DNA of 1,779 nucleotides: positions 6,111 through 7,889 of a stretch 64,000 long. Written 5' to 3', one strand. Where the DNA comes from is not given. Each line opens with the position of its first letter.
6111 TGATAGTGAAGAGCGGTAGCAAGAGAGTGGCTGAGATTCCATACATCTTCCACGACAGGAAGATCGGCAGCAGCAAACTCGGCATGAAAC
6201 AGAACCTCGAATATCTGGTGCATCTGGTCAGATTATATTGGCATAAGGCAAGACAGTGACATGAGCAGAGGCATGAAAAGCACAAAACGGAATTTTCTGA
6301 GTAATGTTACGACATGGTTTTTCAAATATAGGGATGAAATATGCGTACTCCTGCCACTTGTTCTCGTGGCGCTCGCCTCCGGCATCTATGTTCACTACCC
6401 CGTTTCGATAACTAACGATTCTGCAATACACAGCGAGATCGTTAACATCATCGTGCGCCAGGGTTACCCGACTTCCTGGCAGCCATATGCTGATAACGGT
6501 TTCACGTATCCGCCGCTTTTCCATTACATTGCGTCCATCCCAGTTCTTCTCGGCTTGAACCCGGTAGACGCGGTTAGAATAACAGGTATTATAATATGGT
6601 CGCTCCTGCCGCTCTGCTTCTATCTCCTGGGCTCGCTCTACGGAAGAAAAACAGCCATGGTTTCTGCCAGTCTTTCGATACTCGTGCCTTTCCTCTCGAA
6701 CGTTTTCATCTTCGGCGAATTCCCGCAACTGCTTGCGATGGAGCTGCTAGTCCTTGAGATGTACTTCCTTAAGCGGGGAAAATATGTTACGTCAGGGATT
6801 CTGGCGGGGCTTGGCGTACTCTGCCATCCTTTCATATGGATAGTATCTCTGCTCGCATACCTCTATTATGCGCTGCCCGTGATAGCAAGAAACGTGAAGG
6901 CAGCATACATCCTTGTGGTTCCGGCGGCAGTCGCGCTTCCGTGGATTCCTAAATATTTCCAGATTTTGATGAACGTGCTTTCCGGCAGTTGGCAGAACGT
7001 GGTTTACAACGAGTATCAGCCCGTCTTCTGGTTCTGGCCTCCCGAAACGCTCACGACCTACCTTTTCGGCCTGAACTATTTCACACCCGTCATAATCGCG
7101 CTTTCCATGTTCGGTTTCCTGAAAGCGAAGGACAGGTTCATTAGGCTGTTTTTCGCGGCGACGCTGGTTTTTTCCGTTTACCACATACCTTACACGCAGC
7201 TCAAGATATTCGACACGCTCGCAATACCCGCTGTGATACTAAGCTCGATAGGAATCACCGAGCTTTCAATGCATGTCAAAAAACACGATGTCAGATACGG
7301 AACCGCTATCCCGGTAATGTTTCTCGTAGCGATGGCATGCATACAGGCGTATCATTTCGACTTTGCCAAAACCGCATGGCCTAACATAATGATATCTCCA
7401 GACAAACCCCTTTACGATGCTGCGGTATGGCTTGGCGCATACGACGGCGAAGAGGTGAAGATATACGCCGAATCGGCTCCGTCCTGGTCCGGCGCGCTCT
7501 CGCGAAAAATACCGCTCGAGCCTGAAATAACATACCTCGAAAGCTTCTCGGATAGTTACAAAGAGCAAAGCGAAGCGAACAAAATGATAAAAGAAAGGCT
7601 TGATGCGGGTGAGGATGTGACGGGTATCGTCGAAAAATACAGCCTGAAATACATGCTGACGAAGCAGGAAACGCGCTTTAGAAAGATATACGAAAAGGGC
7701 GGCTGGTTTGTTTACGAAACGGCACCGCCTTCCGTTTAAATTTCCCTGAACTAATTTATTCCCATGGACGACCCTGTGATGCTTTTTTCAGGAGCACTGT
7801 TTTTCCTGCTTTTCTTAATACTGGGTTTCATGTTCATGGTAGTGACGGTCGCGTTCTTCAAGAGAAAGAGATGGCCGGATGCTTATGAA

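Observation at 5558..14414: Dol-P-sugar dependent GT-C glycosylation island directly adjacent to the S-layer gene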

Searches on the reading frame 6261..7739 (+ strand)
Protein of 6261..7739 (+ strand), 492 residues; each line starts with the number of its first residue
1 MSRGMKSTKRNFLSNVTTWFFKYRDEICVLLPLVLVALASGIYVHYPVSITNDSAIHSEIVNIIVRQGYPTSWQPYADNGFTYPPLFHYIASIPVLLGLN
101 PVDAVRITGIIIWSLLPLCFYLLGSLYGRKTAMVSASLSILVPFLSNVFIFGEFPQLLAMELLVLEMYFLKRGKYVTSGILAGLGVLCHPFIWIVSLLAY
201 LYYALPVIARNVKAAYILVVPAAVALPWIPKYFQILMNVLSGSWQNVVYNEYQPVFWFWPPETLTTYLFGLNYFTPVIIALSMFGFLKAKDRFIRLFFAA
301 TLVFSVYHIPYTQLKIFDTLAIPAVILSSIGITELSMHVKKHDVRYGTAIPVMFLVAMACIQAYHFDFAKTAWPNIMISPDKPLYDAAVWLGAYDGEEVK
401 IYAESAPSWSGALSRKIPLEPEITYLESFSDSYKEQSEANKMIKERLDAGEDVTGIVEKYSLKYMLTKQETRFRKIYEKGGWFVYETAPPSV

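Call 3: search_protein_families(library=pfam, proteins=[window:6261-7739:+], max_evalue=0.01)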
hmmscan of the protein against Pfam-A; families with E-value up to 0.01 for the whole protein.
window:6261-7739:+ (492 aa): 0 families

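Call 5: search_protein_families(library=ncbifam, proteins=[window:6261-7739:+], max_evalue=0.01)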
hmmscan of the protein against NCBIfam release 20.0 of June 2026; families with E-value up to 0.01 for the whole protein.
window:6261-7739:+ (492 aa): 0 families

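Call 8: search_solved_structures(query=window:6261-7736:+, max_evalue=10, show_alignments=2)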
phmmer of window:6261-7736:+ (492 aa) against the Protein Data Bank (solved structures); distinct sequences matched with E-value up to 10: 0.

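Call 19: find_homologous_proteins(query=window:6261-7736:+, max_evalue=0.001)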
Query window:6261-7736:+ (492 aa): 12 proteins with E <= 0.001 among 8000 candidates.
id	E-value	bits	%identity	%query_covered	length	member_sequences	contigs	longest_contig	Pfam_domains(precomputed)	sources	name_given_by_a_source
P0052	0.0e+0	1112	100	100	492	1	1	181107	-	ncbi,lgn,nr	ncbi:MAG: hypothetical protein NTU57_04540 [Candidatus Aenigmarchaeota archaeon]|nr:hypothetical pro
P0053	7.9e-276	934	85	98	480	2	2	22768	-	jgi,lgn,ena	jgi:hypothetical protein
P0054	1.1e-174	600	56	98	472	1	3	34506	-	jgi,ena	-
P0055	2.6e-174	599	54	98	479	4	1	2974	-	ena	-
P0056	2.1e-172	593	55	99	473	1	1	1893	-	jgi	jgi:hypothetical protein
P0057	1.2e-170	587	55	94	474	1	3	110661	-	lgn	-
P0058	1.7e-164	567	52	99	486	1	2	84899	-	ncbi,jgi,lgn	jgi:hypothetical protein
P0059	8.8e-138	479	47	92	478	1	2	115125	PF13231.13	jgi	jgi:hypothetical protein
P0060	2.9e-117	411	41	91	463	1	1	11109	-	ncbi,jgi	-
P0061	2.9e-116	408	44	90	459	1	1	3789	-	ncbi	-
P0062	4.6e-108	381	43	94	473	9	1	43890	-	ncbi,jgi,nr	ncbi:MAG TPA: hypothetical protein VJH88_02490 [Candidatus Nanoarchaeia archaeon]|nr:hypothetical pr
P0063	5.3e-103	364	40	95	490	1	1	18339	-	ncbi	-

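Call 25: search_solved_structures(query=A2, max_evalue=10, show_alignments=2)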
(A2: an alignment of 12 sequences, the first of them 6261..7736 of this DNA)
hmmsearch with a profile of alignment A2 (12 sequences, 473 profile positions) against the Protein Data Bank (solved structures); distinct sequences matched with E-value up to 10: 5.
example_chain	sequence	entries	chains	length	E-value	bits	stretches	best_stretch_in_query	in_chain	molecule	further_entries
3o0y_A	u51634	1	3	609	0.12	14.3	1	360-454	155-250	lipoprotein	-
3p5n_A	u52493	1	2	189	0.31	13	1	115-212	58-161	Riboflavin uptake protein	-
8jhu_A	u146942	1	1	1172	1.1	11.2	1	415-459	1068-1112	Legionella pneumophila effector protein SidI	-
1nkn_A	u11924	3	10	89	4.7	9.1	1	415-456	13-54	S2N51-GCN4 | Myosin heavy chain, striated muscle/General control protein GCN4 chimera | Myosin heavy chain, striated muscle/General control protein GCN4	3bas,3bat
8tek_E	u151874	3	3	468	9.5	8.1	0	347-467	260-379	Growth-arrest-specific microtubule-binding protein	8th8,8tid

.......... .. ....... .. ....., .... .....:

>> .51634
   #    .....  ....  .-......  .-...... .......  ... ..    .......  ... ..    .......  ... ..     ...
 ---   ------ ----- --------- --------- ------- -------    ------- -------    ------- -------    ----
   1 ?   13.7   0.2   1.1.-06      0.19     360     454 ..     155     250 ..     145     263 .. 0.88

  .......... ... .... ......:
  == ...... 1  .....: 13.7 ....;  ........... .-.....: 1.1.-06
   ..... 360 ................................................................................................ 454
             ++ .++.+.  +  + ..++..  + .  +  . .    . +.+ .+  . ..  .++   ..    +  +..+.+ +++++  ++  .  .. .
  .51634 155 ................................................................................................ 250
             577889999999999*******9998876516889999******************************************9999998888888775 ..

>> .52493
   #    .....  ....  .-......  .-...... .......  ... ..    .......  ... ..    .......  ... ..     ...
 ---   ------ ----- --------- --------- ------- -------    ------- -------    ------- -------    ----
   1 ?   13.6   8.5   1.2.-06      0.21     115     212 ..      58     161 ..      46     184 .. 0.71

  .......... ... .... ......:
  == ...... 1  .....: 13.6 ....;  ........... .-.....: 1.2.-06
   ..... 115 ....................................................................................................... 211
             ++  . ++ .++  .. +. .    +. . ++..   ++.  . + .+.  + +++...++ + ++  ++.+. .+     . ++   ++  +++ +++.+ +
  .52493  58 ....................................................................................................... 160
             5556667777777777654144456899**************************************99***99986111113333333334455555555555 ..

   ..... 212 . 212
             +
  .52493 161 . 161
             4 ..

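Call 32: predict_structure(alignment_id=A2)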
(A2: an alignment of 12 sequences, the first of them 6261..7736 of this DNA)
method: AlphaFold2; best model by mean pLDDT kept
length: 492 residues; sequences in the alignment: 12
mean_pLDDT: 78.1   pTM: 0.80
mean pLDDT of the five models: 78.1, 62.0, 59.2, 58.5, 55.0
residues with pLDDT >= 90: 127; 70-90: 238; 50-70: 90; < 50: 37
segments of 3 or more residues with pLDDT < 50: 1-7, 143-145, 244-258, 308-314, 490-492
pLDDT, mean of each block of 10 residues (from residue 1): 47 70 80 89 78 83 83 66 78 92 90 90 89 85 56 79 92 94 85 83 92 90 84 67 45 42 64 66 77 82 62 54 69 81 80 82 70 68 92 90 90 88 57 80 93 91 94 93 82 37
secondary structure, 60 per line:
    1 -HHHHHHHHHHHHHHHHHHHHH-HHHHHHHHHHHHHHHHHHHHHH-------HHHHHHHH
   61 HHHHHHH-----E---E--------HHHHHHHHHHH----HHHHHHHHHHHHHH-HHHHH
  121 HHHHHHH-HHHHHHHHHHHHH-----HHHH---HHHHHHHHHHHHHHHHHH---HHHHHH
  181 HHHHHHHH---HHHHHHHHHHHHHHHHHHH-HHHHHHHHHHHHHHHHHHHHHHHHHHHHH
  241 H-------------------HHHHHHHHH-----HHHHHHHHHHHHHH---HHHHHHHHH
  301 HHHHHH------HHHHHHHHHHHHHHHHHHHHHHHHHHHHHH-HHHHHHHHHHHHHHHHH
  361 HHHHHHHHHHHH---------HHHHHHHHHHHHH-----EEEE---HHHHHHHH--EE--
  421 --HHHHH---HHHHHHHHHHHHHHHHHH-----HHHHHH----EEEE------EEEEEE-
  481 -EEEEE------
elements in order: H2-22 H24-45 H53-67 H86-96 H101-114 H116-127 H129-141 H147-150 H154-171 H175-188 H192-210 H212-241 H261-269 H275-288 H292-306 H313-342 H344-372 H382-394 E400-403 H407-414 H423-427 H431-448 H454-459 E464-467 E474-479 E482-486

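Call 36: fold_search(model_id=the predicted structure, library=pdb)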
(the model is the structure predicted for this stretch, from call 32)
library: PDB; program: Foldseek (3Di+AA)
matches with E <= 10: 209; with E <= 0.001: 19
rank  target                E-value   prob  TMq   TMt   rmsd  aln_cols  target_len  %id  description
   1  8age_A                1.0e-07  1.00  0.54  0.44  10.2       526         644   12  Structure of yeast oligosaccharylransferase complex with acceptor peptide bound (released 2022-12-07)
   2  8pn9_A                1.1e-07  1.00  0.54  0.43  10.4       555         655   13  Structure of human oligosaccharyltransferase OST-A complex bound to NGI-1 (released 2024-05-08)
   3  6s7o_A                1.5e-07  1.00  0.52  0.41  10.6       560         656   12  Cryo-EM structure of human oligosaccharyltransferase complex OST-A (released 2019-12-18)
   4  8agb_A                1.6e-07  1.00  0.55  0.44  11.6       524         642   12  Structure of yeast oligosaccharylransferase complex with lipid-linked oligosaccharide bound (released 2022-12-07)
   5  6s7t_A                3.2e-07  1.00  0.53  0.40   9.0       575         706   11  Cryo-EM structure of human oligosaccharyltransferase complex OST-B (released 2019-12-18)
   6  6c26_A                3.4e-07  1.00  0.53  0.42  11.6       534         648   13  The Cryo-EM structure of a eukaryotic oligosaccharyl transferase complex (released 2018-01-31)
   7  6ezn_F                4.6e-07  1.00  0.59  0.47  10.8       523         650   12  Cryo-EM structure of the yeast oligosaccharyltransferase (OST) complex (released 2018-01-17)
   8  8agc_A                8.3e-07  1.00  0.55  0.41  10.1       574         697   12  Structure of yeast oligosaccharylransferase complex with lipid-linked oligosaccharide and non-acceptor peptide bound (released 2022-12-07)
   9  7oci_F                9.0e-07  1.00  0.55  0.45  10.5       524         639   14  Cryo-EM structure of yeast Ost6p containing oligosaccharyltransferase complex (released 2022-02-16)
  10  9n9j_I                5.1e-06  1.00  0.53  0.39  11.3       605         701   11  Structure of a GRP94 folding intermediate engaged with a CCDC134- and FKBP11-bound secretory translocon (released 2025-11-19)
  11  8if8_C                1.8e-05  1.00  0.52  0.45   7.7       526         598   12  Arabinosyltransferase AftA (released 2023-05-31)
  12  9s6t_A                4.1e-05  1.00  0.45  0.46   7.1       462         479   13  Ternary cryo-EM structure of chicken ALG12 with Dol25-PP-GlcNAc2Man7, Dol25-P-Man, and Fab (released 2026-03-18)
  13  5ogl_A                1.2e-04  1.00  0.54  0.40   8.8       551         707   12  Structure of bacterial oligosaccharyltransferase PglB in complex with an acceptor peptide and an lipid-linked oligosac (released 2017-10-25)
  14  7zlg_A                1.2e-04  1.00  0.45  0.36  10.2       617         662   11  Cryo-EM structure of C-mannosyltransferase CeDPY19, in complex with acceptor peptide and bound to CMT2-Fab and anti-Fa (released 2023-01-11)
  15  3rce_A                1.4e-04  1.00  0.53  0.40   9.6       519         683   13  Bacterial oligosaccharyltransferase PglB (released 2011-06-15)
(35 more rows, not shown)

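Call 68: search_protein_families(library=pfam, proteins=[window:6261-7736:+], max_evalue=10)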
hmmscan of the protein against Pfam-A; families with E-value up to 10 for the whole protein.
window:6261-7736:+ (492 aa): 0 families

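Call 71: search_protein_families(library=pfam, alignment_id=A2, max_evalue=0.01)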
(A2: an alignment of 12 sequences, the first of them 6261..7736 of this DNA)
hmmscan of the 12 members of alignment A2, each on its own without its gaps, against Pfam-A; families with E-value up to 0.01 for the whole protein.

A. member 1, window:6261-7736:+ (492 aa): 0 families

B. families by the number of members that match (of 12 scanned): 2 families
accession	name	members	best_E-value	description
PF13231.12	PMT_2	3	1.9e-05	Dolichyl-phosphate-mannose-protein mannosyltransferase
PF10131.15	PTPS_related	1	4.6e-05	6-pyruvoyl-tetrahydropterin synthase related domain; membrane protein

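Call 72: search_protein_representatives(alignment_id=A2)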
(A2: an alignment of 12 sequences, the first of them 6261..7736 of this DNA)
Query: 12 sequences, 473 profile positions. Proteins with E-value up to 0.001 (for the whole library): 304; up to 1e-10: 36; up to 1e-30: 29. The best 150 are listed.
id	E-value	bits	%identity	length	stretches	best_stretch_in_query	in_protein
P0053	1.8e-226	768.9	-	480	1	3-472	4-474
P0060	1.6e-196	670.2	-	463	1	18-473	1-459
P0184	4.4e-173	592.9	-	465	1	11-472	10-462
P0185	2.6e-160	550.8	-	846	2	121-472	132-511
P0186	2.2e-100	353.2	-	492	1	3-472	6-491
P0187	7.6e-96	338.2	-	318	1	16-304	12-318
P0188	3.0e-93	329.6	-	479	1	14-472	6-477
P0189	1.1e-89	317.8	-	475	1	11-465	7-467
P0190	4.6e-88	312.5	-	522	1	15-472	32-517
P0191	9.7e-85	301.6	-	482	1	14-472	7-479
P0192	4.4e-80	286.2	-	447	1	17-470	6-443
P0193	7.6e-80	285.4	-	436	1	25-467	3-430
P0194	8.0e-74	265.6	-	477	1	17-470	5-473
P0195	4.5e-73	263.1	-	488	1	15-472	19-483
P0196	9.1e-73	262.1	-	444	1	10-464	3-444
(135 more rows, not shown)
